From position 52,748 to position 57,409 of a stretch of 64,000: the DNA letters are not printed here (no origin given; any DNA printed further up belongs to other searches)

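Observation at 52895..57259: Giant single-polypeptide Fe-S nuclease + unassigned 550-aa core + Upf1/Dna2-like helicase: archaeal Dna2-like enzyme or stand-alone nuclease-helicase immunity protein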

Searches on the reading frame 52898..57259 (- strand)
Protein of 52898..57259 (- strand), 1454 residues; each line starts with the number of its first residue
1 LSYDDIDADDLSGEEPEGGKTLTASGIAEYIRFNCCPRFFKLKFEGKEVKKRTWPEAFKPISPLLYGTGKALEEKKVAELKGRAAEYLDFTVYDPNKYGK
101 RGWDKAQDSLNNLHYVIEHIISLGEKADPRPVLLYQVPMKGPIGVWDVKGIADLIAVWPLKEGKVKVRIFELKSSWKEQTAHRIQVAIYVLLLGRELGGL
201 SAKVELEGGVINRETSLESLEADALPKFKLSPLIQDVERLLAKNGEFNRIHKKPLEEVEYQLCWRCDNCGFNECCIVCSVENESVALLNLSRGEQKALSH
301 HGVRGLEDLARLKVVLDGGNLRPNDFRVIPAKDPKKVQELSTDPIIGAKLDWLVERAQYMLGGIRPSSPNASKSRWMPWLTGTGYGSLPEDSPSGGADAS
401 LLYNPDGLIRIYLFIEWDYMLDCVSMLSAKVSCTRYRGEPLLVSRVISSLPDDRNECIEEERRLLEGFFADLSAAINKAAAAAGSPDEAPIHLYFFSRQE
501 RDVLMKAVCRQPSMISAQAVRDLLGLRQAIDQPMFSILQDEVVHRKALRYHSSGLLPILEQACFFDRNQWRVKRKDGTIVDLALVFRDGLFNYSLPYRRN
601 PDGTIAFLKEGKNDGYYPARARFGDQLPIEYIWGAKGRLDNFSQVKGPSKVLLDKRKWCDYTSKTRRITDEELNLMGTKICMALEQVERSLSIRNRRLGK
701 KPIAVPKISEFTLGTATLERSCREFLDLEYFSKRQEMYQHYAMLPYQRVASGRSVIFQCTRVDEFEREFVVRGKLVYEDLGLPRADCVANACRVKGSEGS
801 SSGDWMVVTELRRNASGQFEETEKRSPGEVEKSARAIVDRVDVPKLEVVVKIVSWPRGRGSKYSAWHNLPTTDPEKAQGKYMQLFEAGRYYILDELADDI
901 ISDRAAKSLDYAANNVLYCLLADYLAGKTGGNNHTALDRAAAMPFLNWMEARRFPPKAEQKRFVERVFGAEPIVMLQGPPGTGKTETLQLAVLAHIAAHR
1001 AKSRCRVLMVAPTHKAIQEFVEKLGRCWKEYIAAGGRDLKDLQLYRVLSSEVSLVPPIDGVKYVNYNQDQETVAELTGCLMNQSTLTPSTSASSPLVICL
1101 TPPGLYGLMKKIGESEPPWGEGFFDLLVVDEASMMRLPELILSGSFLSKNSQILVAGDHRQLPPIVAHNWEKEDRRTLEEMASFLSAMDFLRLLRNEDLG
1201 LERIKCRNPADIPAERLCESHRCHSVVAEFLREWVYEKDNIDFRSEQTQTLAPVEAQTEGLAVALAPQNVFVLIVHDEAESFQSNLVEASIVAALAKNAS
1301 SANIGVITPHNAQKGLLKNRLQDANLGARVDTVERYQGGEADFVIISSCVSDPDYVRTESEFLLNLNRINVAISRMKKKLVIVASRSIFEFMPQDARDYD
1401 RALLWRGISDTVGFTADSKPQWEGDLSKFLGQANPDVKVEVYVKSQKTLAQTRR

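Call 4: search_protein_families(library=pfam, proteins=[window:52898-57259:-], max_evalue=0.1)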
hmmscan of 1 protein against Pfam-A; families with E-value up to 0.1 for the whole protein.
window:52898-57259:- (1454 aa): 15 families
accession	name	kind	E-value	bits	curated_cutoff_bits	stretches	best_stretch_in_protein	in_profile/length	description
PF13087.12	AAA_12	-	7.4e-21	75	27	1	1212-1386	15-194/195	AAA domain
PF13086.12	AAA_11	-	3.9e-17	63.3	27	2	958-1051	4-93/257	AAA domain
PF13245.12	AAA_19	-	5.2e-13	49.8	25.1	1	970-1165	10-132/134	AAA domain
PF13604.12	AAA_30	-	6e-13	49.4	27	2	958-1025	4-67/191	AAA domain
PF00270.35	DEAD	-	3.4e-07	30.6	26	1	960-1030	4-71/167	DEAD/DEAH box helicase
PF12705.13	PDDEXK_1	-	1.8e-05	25.2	22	1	129-275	110-246/247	PD-(D/E)XK nuclease superfamily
PF13538.12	UvrD_C_2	-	8e-05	22.9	27.4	1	1328-1383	2-52/52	UvrD-like helicase C-terminal domain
PF05127.21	NAT10_TcmA_helicase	-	0.0004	20.8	22.7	1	976-1028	2-50/176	RNA cytidine acetyltransferase NAT10/TcmA, helicase domain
PF01930.23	Cas_Cas4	-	0.00052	20.6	22.7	1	162-276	61-159/160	Domain of unknown function DUF83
PF02562.22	PhoH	-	0.00056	19.9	27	1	957-1024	6-68/205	PhoH-like protein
PF00580.27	UvrD-helicase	-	0.0019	18.4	23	1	971-1028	14-69/271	UvrD/REP helicase N-terminal domain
PF13191.12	AAA_16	-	0.0036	18.2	32.6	1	964-1013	16-66/167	AAA ATPase domain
PF04851.21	ResIII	-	0.0075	16.6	22.5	1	959-1032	7-81/164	Type III restriction enzyme, res subunit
PF00004.35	AAA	-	0.032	15.1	21.2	0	974-1000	1-26/131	ATPase family associated with various cellular activities (AAA)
PF13401.12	AAA_22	-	0.066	14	27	0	972-1030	6-60/130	AAA domain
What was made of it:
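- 56405..57199 (-): Residues 21-285: Cas4/AddB-type 'iron-staple' PD-(D/E)xK nuclease. Key residues: E73, D153, E171-x-K173, Q185xxxY189; Cys36, 266, 269, 275. Pfam PDDEXK_1 and weak Cas4 (call 4).
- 56108..56404 (-): Residues 286-384: HhH-like pair of helices plus helical linker and the conserved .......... loop. No Pfam HhH hit (call 4).
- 53075..54409 (-): Residues 951-1395: SF1B (Upf1-like) helicase with all motifs intact. Walker A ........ 978-985, DEAS 1130-1133, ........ 1157-1164, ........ 1333-1340, R1368/R1375. Pfam AAA_11, AAA_12, AAA_19 and AAA_30 (call 4).
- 52898..53074 (-): Residues 1396-1454: conserved C-terminal tail (LLWRGI...), function unknown. No family hit (call 4).
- Checked: Pfam PDDEXK_1 scores 25.2 bits (cutoff 22), AAA_11 63 bits and AAA_12 75 bits (call 4).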

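Call 5: search_protein_families(library=padloc, proteins=[window:52898-57259:-], max_evalue=0.1)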
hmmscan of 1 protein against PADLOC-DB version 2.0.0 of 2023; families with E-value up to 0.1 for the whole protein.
window:52898-57259:- (1454 aa): 27 families (the best 25 are shown)
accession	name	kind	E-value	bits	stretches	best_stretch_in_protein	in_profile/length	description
PDLC03920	MkoA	-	2.9e-46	156.3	2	1121-1397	788-1088/1112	-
PDLC03921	MkoA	-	1.2e-38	130.6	3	1290-1390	1466-1571/1607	-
PDLC02895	DpdJ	-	2.8e-25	85.4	1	1093-1404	161-472/2112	DpdJ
PDLC03924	MkoC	-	7.6e-23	78.6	3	1276-1395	831-953/1136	-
PDLC05009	PDC-S37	-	2e-09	33.9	2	1124-1165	938-976/1550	-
PDLC01734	typeIV_RecD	-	6.4e-09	32.6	2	948-1020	332-398/763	RecD_0_IVD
PDLC05065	PDC-S68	-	2.2e-08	30.4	2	1125-1165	705-745/1221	-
PDLC05066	PDC-S68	-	1.1e-05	21.6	1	958-1024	581-644/1202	-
PDLC01148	RecD_like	-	1.4e-05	21.6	1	1126-1167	406-447/719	RecD/Tra ATPase fused to N-terminal HHH domain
PDLC04140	mad8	-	7.9e-05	20.3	1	970-1073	26-100/314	mads_8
PDLC01611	Cas4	-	9.7e-05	20.7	1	165-276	62-157/158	"CAS-I,CAS-II,CAS-III,CAS-IV,CAS-V,CAS-VI; acquisition_associated"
PDLC05035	PDC-S53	-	0.00013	18.2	1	957-1024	496-556/900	-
PDLC01439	typeIV_DinG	-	0.00032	17.5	1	949-1023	9-78/575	CAS-IV-A; associated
PDLC05064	PDC-S68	-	0.0006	15.6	0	1124-1165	779-824/1273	-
PDLC00121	GajB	-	0.0013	15.3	1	966-1025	12-72/565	UrvD helicase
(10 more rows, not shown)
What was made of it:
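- MkoA of Mokosh is annotated as an RNA helicase (call 5).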

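Call 6: search_protein_families(library=ncbifam, proteins=[window:52898-57259:-], max_evalue=0.1)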
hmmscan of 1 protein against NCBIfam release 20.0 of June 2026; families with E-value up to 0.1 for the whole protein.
window:52898-57259:- (1454 aa): 12 families
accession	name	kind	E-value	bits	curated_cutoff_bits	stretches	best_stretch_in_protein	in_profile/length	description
NF040671.1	PLuB_AAA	exception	2.6e-31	107.9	999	1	958-1393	818-1239/1256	PLuB system helicase-like protein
TIGR00376.1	TIGR00376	hypoth_equivalog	2.5e-29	102.2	348.9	2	1123-1388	363-613/639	IGHMBP2 family helicase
TIGR01447.1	recD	equivalog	1.2e-13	50.6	310.15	2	959-1027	151-219/597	exodeoxyribonuclease V subunit alpha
TIGR01448.2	helicase_RecD2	equivalog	1.4e-11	43.3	500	2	952-1022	313-377/713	SF1B family DNA helicase RecD2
NF008127.0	PRK10875.1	equivalog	5.9e-09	35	671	2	972-1030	172-229/619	exodeoxyribonuclease V subunit alpha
NF058533.1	antiphage_ProA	equivalog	1.2e-07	29.6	1500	1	1124-1187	1304-1368/1903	anti-phage protein ProA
NF042953.1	Hhe_antiphage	equivalog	1.9e-06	25.5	2000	1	1121-1186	1279-1346/1797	DUF4011 domain-containing anti-phage protein Hhe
TIGR04121.1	DEXH_lig_assoc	equivalog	0.0014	16.4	850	1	945-1014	3-72/804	ligase-associated DNA damage response DEXH box helicase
NF010263.0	PRK13709.1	equivalog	0.004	14.4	2212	1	974-1020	988-1033/1752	conjugative transfer relaxase/helicase TraI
TIGR03117.2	cas_csf4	equivalog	0.023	12.9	400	1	904-1027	76-199/800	type IV CRISPR-associated DEAD/DEAH-box helicase Csf4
TIGR02760.1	TraI_TIGR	equivalog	0.025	12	929.85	1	973-1021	1038-1085/1960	conjugative transfer relaxase/helicase TraI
TIGR02768.1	TraA_Ti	equivalog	0.07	11.4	590.45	0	957-997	361-401/751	Ti-type conjugative transfer relaxase TraA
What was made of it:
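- On TM0106 family RecB-like nuclease (TIGR03491): The query has no hit at E<=0.1 (call 6).
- The helicase core scores best against MkoA, DpdJ and PLuB models (calls 5, 6).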

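Call 12: find_homologous_proteins(query=window:52898-57259:-, max_evalue=0.00001)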
Query window:52898-57259:- (1454 aa): 246 proteins with E <= 0.00001 among 8000 candidates; the best 120 are listed.
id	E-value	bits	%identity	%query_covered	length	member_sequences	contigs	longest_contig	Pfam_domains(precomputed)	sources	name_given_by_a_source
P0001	0.0e+0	3072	92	98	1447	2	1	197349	PF13087.13,PF13086.13,PF00270.36,PF12705.14,PF13604.13,PF13245.13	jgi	jgi:hypothetical protein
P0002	0.0e+0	2915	86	100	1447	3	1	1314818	PF13087.13,PF13086.13,PF00270.36,PF12705.14,PF13604.13,PF13245.13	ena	-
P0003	0.0e+0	2870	84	100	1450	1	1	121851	PF13087.13,PF13086.13,PF00270.36,PF12705.14,PF13604.13,PF13245.13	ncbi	-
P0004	0.0e+0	2842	84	100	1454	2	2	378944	PF13087.13,PF13086.13,PF00270.36,PF12705.14,PF13604.13,PF13245.13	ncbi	ncbi:MAG: DEAD/DEAH box helicase [Candidatus Bathyarchaeia archaeon]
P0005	0.0e+0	2838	83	99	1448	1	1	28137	PF13087.13,PF13086.13,PF00270.36,PF12705.14,PF13604.13,PF13245.13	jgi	jgi:hypothetical protein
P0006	0.0e+0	2809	83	99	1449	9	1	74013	PF13087.13,PF13086.13,PF00270.36,PF12705.14,PF13604.13,PF13245.13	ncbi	-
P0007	0.0e+0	2784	82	99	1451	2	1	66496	PF13087.13,PF13086.13,PF00270.36,PF12705.14,PF13604.13,PF13245.13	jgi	-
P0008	0.0e+0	2784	81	99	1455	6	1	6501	PF13087.13,PF13086.13,PF00270.36,PF12705.14,PF13604.13,PF13245.13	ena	-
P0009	0.0e+0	2782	82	99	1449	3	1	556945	PF13087.13,PF13086.13,PF00270.36,PF12705.14,PF13604.13,PF13245.13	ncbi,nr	ncbi:MAG: AAA domain-containing protein [Candidatus Bathyarchaeota archaeon]|nr:AAA domain-containin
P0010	0.0e+0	2755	82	99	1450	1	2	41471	PF13087.13,PF13086.13,PF00270.36,PF12705.14,PF13604.13,PF13245.13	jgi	jgi:hypothetical protein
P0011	0.0e+0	2740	80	99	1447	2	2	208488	PF13087.13,PF13086.13,PF00270.36,PF13604.13,PF13245.13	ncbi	-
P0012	0.0e+0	2740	82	97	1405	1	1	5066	PF13087.13,PF13086.13,PF00270.36,PF12705.14,PF13604.13,PF13245.13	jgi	jgi:hypothetical protein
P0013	0.0e+0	2727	81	99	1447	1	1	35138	PF13087.13,PF13086.13,PF00270.36,PF12705.14,PF13604.13,PF13245.13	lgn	-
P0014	0.0e+0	2723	81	98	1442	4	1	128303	PF13087.13,PF13086.13,PF00270.36,PF12705.14,PF13604.13,PF13245.13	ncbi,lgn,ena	-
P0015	0.0e+0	2719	81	98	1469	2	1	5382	PF13087.13,PF13086.13,PF00270.36,PF12705.14,PF13604.13,PF13245.13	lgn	-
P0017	0.0e+0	2704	83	96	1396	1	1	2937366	PF13087.13,PF13086.13,PF05127.22,PF00270.36,PF13604.13,PF13245.13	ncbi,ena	-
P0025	0.0e+0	2686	80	99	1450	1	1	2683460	PF13087.13,PF13086.13,PF00270.36,PF12705.14,PF13604.13,PF13245.13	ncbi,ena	-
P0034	0.0e+0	2651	78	99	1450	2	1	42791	PF13087.13,PF13086.13,PF00270.36,PF12705.14,PF13604.13,PF13245.13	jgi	jgi:hypothetical protein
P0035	0.0e+0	2643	79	98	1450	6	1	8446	PF13087.13,PF13086.13,PF00270.36,PF12705.14,PF13604.13,PF13245.13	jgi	jgi:hypothetical protein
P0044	0.0e+0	2610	83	92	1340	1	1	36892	PF13087.13,PF13086.13,PF00270.36,PF12705.14,PF13604.13,PF13245.13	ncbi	-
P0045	0.0e+0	2608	77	99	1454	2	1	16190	PF13087.13,PF13086.13,PF00270.36,PF12705.14,PF13604.13,PF13245.13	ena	-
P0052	0.0e+0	2584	79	96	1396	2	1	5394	PF13087.13,PF13086.13,PF00270.36,PF12705.14,PF13604.13,PF13245.13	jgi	jgi:hypothetical protein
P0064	0.0e+0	2542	76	100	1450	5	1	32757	PF13087.13,PF13086.13,PF00270.36,PF12705.14,PF13604.13,PF13245.13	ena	-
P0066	0.0e+0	2541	76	98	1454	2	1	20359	PF13087.13,PF13086.13,PF00270.36,PF12705.14,PF13604.13,PF13245.13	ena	-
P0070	0.0e+0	2528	76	100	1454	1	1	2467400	PF13087.13,PF13086.13,PF00270.36,PF12705.14,PF13604.13,PF13245.13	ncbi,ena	-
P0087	0.0e+0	2481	73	100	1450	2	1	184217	PF13087.13,PF13086.13,PF00270.36,PF13604.13,PF13245.13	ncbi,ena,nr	ncbi:MAG: AAA domain-containing protein [Candidatus Bathyarchaeota archaeon]|nr:AAA domain-containin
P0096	0.0e+0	2454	73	100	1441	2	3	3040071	PF13087.13,PF13086.13,PF00270.36,PF12705.14,PF13604.13,PF13245.13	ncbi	ncbi:MAG: DEAD/DEAH box helicase [Candidatus Bathyarchaeia archaeon]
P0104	0.0e+0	2437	74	99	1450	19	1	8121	PF13087.13,PF13086.13,PF00270.36,PF13604.13,PF13245.13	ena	-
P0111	0.0e+0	2412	72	99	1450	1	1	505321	PF13087.13,PF13086.13,PF00270.36,PF12705.14,PF13604.13,PF13245.13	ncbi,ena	-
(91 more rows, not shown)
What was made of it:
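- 52895..57259 (-): Whole gene: 1454-aa nuclease / RNase-H-like / SF1B helicase protein (TTG start, stop at 52895-52897). More than 120 full-length homolog clusters at 70-92% identity (call 12).
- More than 120 clusters at 70-92% identity over full length, all Bathyarchaeia (call 12).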

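Call 14: search_solved_structures(query=window:52898-57259:-, max_evalue=0.01, show_alignments=0)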
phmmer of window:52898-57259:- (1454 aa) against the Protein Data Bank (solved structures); distinct sequences matched with E-value up to 0.01: 27.
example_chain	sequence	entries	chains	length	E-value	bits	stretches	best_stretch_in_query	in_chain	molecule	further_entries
5eaw_A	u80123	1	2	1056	6.1e-16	60.1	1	1113-1394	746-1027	DNA replication ATP-dependent helicase/nuclease DNA2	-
5ean_A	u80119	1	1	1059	6.2e-16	60.1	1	1113-1394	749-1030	DNA replication ATP-dependent helicase/nuclease DNA2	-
5eax_A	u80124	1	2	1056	6.2e-16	60.1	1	1113-1394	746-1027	DNA replication ATP-dependent helicase/nuclease DNA2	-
4b3g_A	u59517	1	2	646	1.1e-13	52.7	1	960-1387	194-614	DNA-BINDING PROTEIN SMUBP-2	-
4b3f_X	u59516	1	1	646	1.1e-13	52.6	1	960-1387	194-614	DNA-BINDING PROTEIN SMUBP-2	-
2xzo_A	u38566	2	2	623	2.4e-11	44.9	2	964-1167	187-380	REGULATOR OF NONSENSE TRANSCRIPTS 1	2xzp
2gjk_A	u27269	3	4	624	2.4e-11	44.9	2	964-1167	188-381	Regulator of nonsense transcripts 1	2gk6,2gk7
6ej5_A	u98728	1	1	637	2.7e-11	44.7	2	964-1167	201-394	Regulator of nonsense transcripts 1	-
9qwn_A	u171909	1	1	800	5.3e-11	43.8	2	963-1167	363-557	Isoform 2 of Regulator of nonsense transcripts 1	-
2wjv_A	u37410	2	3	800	5.5e-11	43.7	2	965-1167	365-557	REGULATOR OF NONSENSE TRANSCRIPTS 1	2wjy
8rd3_A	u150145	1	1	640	3e-10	41.3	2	959-1168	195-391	ATP-dependent helicase NAM7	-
2xzl_A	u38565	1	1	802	6.8e-10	40.1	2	959-1168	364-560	ATP-DEPENDENT HELICASE NAM7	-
9qdq_A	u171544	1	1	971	1.3e-09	39.1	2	959-1168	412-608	ATP-dependent helicase NAM7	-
9q9z_A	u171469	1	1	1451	6.6e-07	30.2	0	1300-1389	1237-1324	NFX1-type zinc finger-containing protein 1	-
1w36_D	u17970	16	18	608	9.8e-06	26.3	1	971-1030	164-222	EXODEOXYRIBONUCLEASE V ALPHA CHAIN | RecBCD enzyme subunit RecD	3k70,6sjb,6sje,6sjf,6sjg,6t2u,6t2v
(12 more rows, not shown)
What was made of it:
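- On Dna2 (canonical, eukaryotic/archaeal): The single sequence ranks DNA2 first (60 bits, call 14).
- Mouse DNA2 is the top PDB hit for the single sequence (E 6e-16, call 14).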
